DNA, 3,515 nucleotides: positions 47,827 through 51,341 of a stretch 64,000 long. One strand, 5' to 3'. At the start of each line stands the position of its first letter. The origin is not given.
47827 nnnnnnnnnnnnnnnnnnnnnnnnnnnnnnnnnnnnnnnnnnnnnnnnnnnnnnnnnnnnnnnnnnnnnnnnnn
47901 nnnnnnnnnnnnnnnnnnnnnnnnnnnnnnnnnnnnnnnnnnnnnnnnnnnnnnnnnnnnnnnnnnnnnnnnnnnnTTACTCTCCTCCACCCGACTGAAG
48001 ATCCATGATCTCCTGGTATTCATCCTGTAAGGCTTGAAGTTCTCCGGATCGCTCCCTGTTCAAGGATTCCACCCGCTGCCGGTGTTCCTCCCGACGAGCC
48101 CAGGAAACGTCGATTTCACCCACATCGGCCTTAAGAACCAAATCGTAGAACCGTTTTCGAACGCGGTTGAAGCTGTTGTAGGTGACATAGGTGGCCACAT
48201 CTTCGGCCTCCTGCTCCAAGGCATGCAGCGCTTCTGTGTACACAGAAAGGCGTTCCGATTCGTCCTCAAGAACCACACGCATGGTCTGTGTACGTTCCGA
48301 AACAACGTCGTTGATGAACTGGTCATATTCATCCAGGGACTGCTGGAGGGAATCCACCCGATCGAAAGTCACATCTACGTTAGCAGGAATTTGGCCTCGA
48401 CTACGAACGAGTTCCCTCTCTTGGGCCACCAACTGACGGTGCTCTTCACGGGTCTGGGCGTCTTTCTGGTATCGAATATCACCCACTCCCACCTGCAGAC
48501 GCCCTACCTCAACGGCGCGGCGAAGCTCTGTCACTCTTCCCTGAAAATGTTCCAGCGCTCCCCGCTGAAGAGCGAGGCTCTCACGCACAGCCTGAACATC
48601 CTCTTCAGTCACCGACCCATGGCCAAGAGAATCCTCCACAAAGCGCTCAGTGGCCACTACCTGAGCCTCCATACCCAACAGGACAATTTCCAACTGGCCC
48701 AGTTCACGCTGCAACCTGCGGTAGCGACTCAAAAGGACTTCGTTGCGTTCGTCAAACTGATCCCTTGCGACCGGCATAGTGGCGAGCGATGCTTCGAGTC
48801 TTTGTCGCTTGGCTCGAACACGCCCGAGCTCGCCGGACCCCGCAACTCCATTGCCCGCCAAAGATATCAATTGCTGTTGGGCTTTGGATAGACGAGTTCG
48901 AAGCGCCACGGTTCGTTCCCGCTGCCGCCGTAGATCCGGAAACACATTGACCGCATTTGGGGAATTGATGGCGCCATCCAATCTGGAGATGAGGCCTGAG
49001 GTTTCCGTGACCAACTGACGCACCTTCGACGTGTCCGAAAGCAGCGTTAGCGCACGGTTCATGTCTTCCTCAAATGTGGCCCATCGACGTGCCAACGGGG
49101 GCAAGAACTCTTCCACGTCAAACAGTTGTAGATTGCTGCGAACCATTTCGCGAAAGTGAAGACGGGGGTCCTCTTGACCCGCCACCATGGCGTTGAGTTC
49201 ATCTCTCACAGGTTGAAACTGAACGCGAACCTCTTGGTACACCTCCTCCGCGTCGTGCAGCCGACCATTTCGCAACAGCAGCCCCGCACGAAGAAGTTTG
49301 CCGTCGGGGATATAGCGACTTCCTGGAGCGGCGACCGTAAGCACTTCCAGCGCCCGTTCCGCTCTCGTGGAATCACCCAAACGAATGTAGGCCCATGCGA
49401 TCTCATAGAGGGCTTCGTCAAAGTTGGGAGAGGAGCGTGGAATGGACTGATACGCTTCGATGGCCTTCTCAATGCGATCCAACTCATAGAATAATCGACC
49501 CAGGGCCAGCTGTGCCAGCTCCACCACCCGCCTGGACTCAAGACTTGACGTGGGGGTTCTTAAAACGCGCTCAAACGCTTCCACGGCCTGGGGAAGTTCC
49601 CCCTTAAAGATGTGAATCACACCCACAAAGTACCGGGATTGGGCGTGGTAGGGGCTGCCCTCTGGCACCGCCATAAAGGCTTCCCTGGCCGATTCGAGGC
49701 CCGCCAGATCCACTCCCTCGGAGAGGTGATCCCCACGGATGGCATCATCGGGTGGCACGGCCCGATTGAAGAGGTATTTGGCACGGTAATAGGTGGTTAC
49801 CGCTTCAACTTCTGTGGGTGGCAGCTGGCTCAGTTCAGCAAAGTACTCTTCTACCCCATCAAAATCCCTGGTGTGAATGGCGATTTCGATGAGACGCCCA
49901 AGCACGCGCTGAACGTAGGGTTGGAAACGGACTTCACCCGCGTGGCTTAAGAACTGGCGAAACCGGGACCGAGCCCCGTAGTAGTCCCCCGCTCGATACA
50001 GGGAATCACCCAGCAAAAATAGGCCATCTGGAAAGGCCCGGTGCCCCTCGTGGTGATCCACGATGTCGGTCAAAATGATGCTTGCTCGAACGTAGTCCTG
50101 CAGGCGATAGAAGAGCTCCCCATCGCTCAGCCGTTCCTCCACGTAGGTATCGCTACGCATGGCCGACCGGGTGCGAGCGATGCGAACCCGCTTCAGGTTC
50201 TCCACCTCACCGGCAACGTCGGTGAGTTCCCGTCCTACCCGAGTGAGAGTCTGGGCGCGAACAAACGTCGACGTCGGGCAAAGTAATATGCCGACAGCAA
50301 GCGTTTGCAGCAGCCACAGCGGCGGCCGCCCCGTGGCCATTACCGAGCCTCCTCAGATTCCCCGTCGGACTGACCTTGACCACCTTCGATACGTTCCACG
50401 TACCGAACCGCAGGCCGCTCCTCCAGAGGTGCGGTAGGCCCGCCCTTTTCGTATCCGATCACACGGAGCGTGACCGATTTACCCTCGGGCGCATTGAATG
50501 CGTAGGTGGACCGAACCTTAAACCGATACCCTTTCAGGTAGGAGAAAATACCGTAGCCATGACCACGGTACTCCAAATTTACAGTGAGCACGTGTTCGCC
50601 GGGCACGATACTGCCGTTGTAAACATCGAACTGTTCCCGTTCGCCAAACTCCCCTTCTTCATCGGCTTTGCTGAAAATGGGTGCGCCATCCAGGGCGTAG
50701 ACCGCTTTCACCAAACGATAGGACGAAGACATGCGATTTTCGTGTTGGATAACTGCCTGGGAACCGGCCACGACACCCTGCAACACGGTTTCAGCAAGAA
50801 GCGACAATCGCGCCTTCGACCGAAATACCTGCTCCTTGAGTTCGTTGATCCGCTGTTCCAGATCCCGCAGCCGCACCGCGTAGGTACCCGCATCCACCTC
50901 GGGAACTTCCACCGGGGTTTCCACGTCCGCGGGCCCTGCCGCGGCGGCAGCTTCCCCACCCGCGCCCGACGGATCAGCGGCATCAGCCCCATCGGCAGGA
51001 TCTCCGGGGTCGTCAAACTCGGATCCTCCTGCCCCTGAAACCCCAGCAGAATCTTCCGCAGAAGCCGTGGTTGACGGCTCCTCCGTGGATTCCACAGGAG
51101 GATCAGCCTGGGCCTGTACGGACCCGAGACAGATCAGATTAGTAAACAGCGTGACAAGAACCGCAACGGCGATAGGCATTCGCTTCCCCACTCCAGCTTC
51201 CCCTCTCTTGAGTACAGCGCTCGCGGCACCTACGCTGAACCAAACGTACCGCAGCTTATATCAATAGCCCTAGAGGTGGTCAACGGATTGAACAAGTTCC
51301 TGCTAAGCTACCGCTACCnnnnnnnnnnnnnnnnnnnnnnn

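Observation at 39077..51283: Translationally coupled Glt/Nfs-like envelope-spanning gene cluster of unusual composition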

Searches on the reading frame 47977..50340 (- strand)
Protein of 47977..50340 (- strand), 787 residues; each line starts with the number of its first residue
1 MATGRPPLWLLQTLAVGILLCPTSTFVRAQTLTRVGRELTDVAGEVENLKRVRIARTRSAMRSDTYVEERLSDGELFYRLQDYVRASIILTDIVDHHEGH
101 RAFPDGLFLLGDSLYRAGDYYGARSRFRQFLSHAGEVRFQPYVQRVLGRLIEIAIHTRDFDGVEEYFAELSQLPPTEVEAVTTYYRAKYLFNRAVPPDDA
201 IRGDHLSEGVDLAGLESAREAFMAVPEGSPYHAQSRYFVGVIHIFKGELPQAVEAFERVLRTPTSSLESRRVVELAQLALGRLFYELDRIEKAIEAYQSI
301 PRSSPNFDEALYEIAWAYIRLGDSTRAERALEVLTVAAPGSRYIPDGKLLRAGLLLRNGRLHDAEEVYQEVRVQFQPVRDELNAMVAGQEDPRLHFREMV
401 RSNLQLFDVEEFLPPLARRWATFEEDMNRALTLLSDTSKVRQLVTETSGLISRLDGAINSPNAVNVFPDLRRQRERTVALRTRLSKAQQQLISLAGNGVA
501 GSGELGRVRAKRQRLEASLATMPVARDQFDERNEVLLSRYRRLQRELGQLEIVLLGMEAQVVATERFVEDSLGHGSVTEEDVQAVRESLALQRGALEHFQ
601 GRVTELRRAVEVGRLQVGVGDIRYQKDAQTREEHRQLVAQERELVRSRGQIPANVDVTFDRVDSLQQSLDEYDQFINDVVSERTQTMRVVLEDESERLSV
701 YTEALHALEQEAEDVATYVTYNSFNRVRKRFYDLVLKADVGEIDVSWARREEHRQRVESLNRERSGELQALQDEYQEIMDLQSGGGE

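Call 4: search_protein_families(library=pfam, proteins=[window:47977-50340:-], max_evalue=0.1)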
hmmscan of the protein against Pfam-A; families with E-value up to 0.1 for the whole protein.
window:47977-50340:- (787 aa): 18 families
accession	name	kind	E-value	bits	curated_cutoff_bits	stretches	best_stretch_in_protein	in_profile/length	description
PF13174.12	TPR_6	-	3e-17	62.4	26.3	2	309-341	1-33/33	Tetratricopeptide repeat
PF07719.23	TPR_2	-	2.1e-14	52.8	27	1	105-133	2-30/34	Tetratricopeptide repeat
PF13432.12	TPR_16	-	1.6e-13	51.2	32.7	3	278-341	1-64/65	Tetratricopeptide repeat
PF14559.12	TPR_19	-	3.9e-12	46.7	25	1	288-343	5-61/68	Tetratricopeptide repeat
PF13428.12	TPR_14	-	2.1e-11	43.8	23.5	0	346-374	2-30/44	Tetratricopeptide repeat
PF13424.12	TPR_12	-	1e-09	38.9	30.1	1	236-298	6-69/77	Tetratricopeptide repeat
PF13181.12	TPR_8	-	8.9e-09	35.3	25.7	0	309-332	2-25/34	Tetratricopeptide repeat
PF00515.34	TPR_1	-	4.9e-08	32.9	27.8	0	279-298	6-25/34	Tetratricopeptide repeat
PF13414.12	TPR_11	-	5e-05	23.3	26.8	1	281-322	1-42/42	TPR repeat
PF12895.13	ANAPC3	-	0.00022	21.9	27.2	0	292-370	7-81/82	Anaphase-promoting complex, cyclosome, subunit 3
PF13176.12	TPR_7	-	0.00068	20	27.9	0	310-336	1-29/36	Tetratricopeptide repeat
PF13431.12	TPR_17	-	0.00081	19.9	24.4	1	304-328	9-33/34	Tetratricopeptide repeat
PF25064.1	ARM_TT21_5th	-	0.00093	19.9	27.8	0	108-177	5-68/117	TT21 fifth ARM repeats domain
PF23914.1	TPR_CcmH_CycH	-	0.0072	16.6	42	0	279-335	55-111/158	Cytochrome c-type biogenesis protein H TPR domain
PF24575.1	TPR_Slam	-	0.019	15.8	35.2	0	274-319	47-92/104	Surface lipoprotein assembly modifier, N-terminal TPR repeats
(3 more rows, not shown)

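Call 5: search_protein_families(library=ncbifam, proteins=[window:47977-50340:-], max_evalue=0.1)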
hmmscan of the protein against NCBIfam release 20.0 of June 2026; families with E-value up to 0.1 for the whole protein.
window:47977-50340:- (787 aa): 13 families
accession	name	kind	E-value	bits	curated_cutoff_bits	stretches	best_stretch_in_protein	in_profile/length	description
NF033756.1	gliding_GltC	equivalog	1.1e-28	100.4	450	1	69-396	119-447/622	adventurous gliding motility protein GltC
TIGR02795.1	tol_pal_ybgF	equivalog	4.6e-13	49.8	90.1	3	227-309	33-111/119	tol-pal system protein YbgF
TIGR02917.1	PEP_TPR_lipo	equivalog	5.7e-08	31.1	312.2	2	216-366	210-350/899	XrtA/PEP-CTERM system TPR-repeat protein PrsT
NF047371.1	FlcA_CTERM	equivalog_domain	5.5e-06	25.1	300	1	78-298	201-423/646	periplasmic flagellar collar protein FlcA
TIGR03302.1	OM_YfiO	subfamily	8.2e-06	25.5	81.4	1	247-330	47-225/239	outer membrane protein assembly factor BamD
NF052415.1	T3SS_chap_SctY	equivalog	9.9e-05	22.8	70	1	279-370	11-102/106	type III secretion apparatus assembly chaperone SctY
NF052312.1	T9SS_PorW_SprE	equivalog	0.00015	20.6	250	1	237-387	108-258/716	type IX secretion system periplasmic lipoprotein PorW/SprE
TIGR02552.1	LcrH_SycD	equivalog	0.00054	19.7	104.8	1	278-333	56-111/136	SycD/LcrH family type III secretion system chaperone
TIGR02168.1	SMC_prok_B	equivalog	0.00061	17.6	567.35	1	468-715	679-929/1181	chromosome segregation protein SMC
NF008757.0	PRK11788.1-5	equivalog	0.00068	18.9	363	1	232-335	34-134/388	lipopolysaccharide assembly protein LapB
NF033920.0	C39_PA2778_fam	equivalog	0.0019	17.6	150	1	274-332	190-248/255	PA2778 family cysteine peptidase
NF040561.1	PrimPol_Msp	equivalog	0.0023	16.5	200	1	276-326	27-76/515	CRISPR-associated primase-polymerase type A1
NF040959.1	MamA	equivalog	0.0069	15.8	200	0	289-333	52-96/204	magnetosome protein MamA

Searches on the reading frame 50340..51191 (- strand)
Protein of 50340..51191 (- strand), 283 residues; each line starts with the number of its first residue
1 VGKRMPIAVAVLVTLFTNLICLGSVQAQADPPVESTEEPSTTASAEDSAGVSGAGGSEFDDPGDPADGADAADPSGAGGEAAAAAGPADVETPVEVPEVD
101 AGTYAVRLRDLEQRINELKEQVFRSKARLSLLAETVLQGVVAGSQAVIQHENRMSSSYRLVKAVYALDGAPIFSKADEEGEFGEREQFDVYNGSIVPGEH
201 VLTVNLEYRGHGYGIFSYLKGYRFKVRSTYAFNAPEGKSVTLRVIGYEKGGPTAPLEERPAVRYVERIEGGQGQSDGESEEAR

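Call 4: search_protein_families(library=pfam, proteins=[window:50340-51191:-], max_evalue=0.1)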
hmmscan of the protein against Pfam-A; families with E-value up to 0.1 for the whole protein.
window:50340-51191:- (283 aa): 1 family
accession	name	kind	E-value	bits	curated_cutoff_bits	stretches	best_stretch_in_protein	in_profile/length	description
PF08308.17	PEGA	-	0.079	13.3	20.8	0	91-109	24-42/71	PEGA domain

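Call 5: search_protein_families(library=ncbifam, proteins=[window:50340-51191:-], max_evalue=0.1)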
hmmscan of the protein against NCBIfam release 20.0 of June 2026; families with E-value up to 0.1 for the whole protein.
window:50340-51191:- (283 aa): 0 families

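Call 50: find_homologous_proteins(query=window:50340-51191:-, max_evalue=0.001)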
Query window:50340-51191:- (283 aa): 2464 proteins with E <= 0.001 among 5860 candidates; the best 120 are listed.
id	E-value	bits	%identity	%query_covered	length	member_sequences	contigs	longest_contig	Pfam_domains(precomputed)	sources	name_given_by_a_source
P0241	1.3e-175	600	100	99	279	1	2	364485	-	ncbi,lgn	-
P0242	3.4e-102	360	65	99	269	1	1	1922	-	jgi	jgi:hypothetical protein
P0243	2.9e-101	357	66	92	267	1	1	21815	-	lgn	-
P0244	3.7e-101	356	65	99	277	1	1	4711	-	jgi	jgi:hypothetical protein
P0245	1.6e-100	354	80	65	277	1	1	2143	-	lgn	-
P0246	3.6e-100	353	76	76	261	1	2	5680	-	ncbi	-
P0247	1.5e-99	351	82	66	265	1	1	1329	-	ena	-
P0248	1.6e-99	351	67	89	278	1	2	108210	-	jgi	-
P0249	2.3e-99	350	76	76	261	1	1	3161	-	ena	-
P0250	8.3e-99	348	81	64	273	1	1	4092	PF21827.2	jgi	jgi:hypothetical protein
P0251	8.8e-99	348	64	93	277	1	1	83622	-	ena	-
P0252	1.3e-98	348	70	82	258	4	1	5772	-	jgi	-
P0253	1.9e-98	347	85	60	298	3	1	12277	-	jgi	jgi:hypothetical protein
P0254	1.9e-98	347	75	76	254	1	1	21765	-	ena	-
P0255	2.4e-98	347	85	60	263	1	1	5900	-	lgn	-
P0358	1.8e-94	334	85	61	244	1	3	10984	PF21827.2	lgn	-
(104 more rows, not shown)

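Call 59: predict_structure(alignment_id=A3)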
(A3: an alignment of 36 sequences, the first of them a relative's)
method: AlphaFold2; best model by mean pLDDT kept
length: 279 residues; sequences in the alignment: 36
mean_pLDDT: 53.4   pTM: 0.31
mean pLDDT of the five models: 53.4, 52.4, 49.9, 49.3, 46.5
residues with pLDDT >= 90: 9; 70-90: 44; 50-70: 77; < 50: 149
segments of 3 or more residues with pLDDT < 50: 20-34, 36-39, 41-60, 62-91, 132-138, 154-156, 159-162, 164-189, 240-243, 245-252, 254-279
pLDDT, mean of each block of 10 residues (from residue 1): 71 66 41 42 39 37 37 35 40 66 90 89 67 48 67 49 41 38 43 70 61 61 71 57 44 42 41 40
secondary structure, 60 per line:
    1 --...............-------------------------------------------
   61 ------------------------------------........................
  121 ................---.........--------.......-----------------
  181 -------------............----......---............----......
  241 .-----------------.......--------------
elements in order: H3-17 H97-136 E140-148 E157-163 E194-205 H210-215 E219-230 E235-241 E259-265

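Call 62: fold_search(model_id=the predicted structure, library=pdb)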
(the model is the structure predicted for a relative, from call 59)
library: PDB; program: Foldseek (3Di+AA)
matches with E <= 10: 465; with E <= 0.001: 0
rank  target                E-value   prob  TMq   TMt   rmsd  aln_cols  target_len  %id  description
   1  5nv3_I                1.4e-01  0.16  0.13  0.22  15.7       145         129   12  Structure of Rubisco from Rhodobacter sphaeroides in complex with CABP (released 2017-07-26)
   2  6zyg_MODEL_1_A        2.0e-01  0.66  0.17  0.37   8.0       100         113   12  Emfourin (M4in) from Serratia proteamaculans, M4 family peptidase inhibitor (released 2021-08-18)
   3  1uen_MODEL_1_A        3.4e-01  0.33  0.16  0.31   8.4       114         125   14  Solution Structure of The Third Fibronectin III Domain of Human KIAA0343 Protein (released 2003-11-19)
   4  1sn0_C                3.8e-01  0.54  0.22  0.43   6.7       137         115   14  Crystal Structure Of Sea Bream Transthyretin in complex with thyroxine At 1.9A Resolution (released 2004-08-03)
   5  6wpx_A                4.0e-01  0.54  0.17  0.11   6.8       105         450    8  Crystal structure of Bacillus licheniformis lipase BlEst2 in propetide form (released 2021-06-09)
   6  6wpx_B                4.0e-01  0.35  0.17  0.11   6.8       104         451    8  Crystal structure of Bacillus licheniformis lipase BlEst2 in propetide form (released 2021-06-09)
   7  1xo8_MODEL_1_A        4.5e-01  0.30  0.17  0.29  12.5       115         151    9  Solution structure of AT1g01470 from Arabidopsis Thaliana (released 2004-10-19)
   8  8w0f_4                5.1e-01  0.05  0.10  0.06  17.2       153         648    8  Cryo-EM structure of a human MCM2-7 double hexamer on dsDNA (released 2024-10-02)
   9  7p5z_4                5.4e-01  0.03  0.09  0.05  19.3       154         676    9  Structure of a DNA-loaded MCM double hexamer engaged with the Dbf4-dependent kinase (released 2022-02-02)
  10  7oci_G                5.7e-01  0.15  0.17  0.13  13.6       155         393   10  Cryo-EM structure of yeast Ost6p containing oligosaccharyltransferase complex (released 2022-02-16)
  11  8qvc_B                6.4e-01  0.11  0.14  0.26  10.7       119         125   14  Deinococcus aerius TR0125 C-glucosyl deglycosidase (CGD), wild type crystal cryoprotected with glycerol (released 2024-05-29)
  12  1egj_A                6.7e-01  0.54  0.17  0.40   7.2       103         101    8  DOMAIN 4 OF THE BETA COMMON CHAIN IN COMPLEX WITH AN ANTIBODY (released 2001-02-15)
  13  7p2p_B                7.1e-01  0.21  0.17  0.24   7.6       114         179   11  Human Signal Peptidase Complex Paralog A (SPC-A) (released 2021-10-06)
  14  6rur_A                7.1e-01  0.14  0.15  0.07  24.7       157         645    9  Structure of the SCIN stabilized C3bBb convertase bound to properdin (released 2019-08-21)
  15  4aqw_C                7.1e-01  0.06  0.15  0.13  10.2       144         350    6  Model of human kinesin-5 motor domain (1II6, 3HQD) and mammalian tubulin heterodimer (1JFF) docked into the 9.5-angstr (released 2012-11-21)
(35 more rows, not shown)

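Call 63: search_protein_families(library=pfam, proteins=[P0250, P0358, P0241], max_evalue=1)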
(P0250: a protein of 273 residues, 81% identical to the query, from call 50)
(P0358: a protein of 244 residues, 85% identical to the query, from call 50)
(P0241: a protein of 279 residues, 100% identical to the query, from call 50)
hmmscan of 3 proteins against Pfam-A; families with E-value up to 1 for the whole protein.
P0250 (273 aa): 2 families
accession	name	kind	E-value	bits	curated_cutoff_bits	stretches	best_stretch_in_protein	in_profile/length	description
PF21827.1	New_glue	-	6.2e-06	26.3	31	1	1-83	1-67/94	New glue protein family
PF01456.22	Mucin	-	0.97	9.9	34.7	0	18-81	18-89/143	Mucin-like glycoprotein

P0358 (244 aa): 2 families
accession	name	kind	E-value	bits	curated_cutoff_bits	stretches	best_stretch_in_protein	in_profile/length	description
PF21827.1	New_glue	-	3.5e-06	27.1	31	1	1-54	1-54/94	New glue protein family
PF25450.1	Rab11-FIP3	-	0.1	13.4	31.9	1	53-94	48-89/125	Rab11-FIP3-like domain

P0241 (279 aa): 1 family
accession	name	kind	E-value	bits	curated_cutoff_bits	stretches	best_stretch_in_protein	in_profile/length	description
PF08308.17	PEGA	-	0.076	13.4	20.8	1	87-105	24-42/71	PEGA domain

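Call 71: search_protein_representatives(alignment_id=A3)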
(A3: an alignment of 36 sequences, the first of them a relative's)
Query: 36 sequences, 266 profile positions. Proteins with E-value up to 0.001 (for the whole library): 1583; up to 1e-10: 1129; up to 1e-30: 410. The best 150 are listed.
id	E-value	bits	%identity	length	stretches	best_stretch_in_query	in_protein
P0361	1.7e-116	404.8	-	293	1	1-256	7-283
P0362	2.1e-112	391.3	-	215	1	63-258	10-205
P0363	6.8e-97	340.5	-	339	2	24-262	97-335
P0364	4.6e-96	337.7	-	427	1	31-263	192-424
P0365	2.8e-92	325.3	-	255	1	56-259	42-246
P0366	1.7e-90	319.5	-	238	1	56-263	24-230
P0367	3.5e-90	318.5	-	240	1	49-210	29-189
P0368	5.3e-90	317.9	-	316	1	1-262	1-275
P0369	4.2e-88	311.6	-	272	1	41-261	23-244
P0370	1.5e-87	309.8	-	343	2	33-258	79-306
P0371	1.6e-86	306.5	-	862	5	125-246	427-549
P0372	1.6e-84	299.9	-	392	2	27-263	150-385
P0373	3.9e-82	292.1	-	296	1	12-263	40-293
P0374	5.3e-82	291.7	-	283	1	11-261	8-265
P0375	2.1e-81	289.7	-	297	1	20-255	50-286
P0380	7.0e-74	265.0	-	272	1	7-256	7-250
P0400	1.2e-65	238.1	-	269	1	48-263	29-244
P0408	3.2e-63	230.1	-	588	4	119-233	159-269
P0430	1.8e-58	214.5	-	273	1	58-200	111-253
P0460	5.3e-53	196.6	-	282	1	21-259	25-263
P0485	4.5e-49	183.7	-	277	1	40-255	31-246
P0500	6.0e-48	180.0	-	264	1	49-263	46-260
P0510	5.3e-47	176.9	-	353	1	23-254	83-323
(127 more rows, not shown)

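Call 72: list_cluster_members(proteins=[P0363, P0371, P0380, P0400, P0408, P0430, P0460, P0485, P0500, P0510])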
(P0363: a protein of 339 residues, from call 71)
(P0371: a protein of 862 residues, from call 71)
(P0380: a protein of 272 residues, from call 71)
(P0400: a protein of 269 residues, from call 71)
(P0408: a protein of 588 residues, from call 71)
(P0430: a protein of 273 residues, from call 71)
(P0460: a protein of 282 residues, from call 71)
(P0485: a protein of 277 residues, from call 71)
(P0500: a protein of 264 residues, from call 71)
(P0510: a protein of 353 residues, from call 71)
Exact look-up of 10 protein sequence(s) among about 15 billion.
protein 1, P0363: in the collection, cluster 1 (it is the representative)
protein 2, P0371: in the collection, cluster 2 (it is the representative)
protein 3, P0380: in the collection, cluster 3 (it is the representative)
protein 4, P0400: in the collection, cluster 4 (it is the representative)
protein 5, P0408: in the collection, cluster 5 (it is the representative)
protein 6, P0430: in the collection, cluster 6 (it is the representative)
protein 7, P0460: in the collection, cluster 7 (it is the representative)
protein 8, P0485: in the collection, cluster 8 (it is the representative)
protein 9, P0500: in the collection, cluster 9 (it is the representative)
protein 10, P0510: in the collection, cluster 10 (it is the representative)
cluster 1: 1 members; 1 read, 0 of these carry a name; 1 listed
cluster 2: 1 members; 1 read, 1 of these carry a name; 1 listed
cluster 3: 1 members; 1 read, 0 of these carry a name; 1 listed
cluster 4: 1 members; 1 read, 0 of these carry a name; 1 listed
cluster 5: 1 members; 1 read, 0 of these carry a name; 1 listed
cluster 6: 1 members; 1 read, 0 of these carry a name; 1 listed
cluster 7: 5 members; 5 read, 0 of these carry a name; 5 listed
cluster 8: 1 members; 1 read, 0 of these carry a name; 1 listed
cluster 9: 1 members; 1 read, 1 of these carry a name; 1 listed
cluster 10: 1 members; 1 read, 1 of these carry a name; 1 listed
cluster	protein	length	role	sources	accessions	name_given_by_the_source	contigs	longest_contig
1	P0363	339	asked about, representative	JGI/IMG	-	-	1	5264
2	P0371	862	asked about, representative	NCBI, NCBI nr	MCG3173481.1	MAG: hypothetical protein GMKNLPBB_01678 [Myxococcota bacterium] | hypothetical protein [Myxococcota bacterium]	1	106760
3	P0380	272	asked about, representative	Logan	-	-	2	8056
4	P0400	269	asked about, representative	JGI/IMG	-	-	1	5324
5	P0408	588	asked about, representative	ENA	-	-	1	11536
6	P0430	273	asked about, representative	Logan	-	-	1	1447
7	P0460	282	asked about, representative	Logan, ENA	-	-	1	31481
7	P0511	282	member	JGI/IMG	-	-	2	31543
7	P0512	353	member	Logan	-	-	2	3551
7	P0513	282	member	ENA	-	-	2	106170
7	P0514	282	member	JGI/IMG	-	-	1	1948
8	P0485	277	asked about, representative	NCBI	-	-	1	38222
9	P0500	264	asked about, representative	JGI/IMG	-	hypothetical protein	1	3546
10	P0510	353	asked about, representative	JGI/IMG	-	hypothetical protein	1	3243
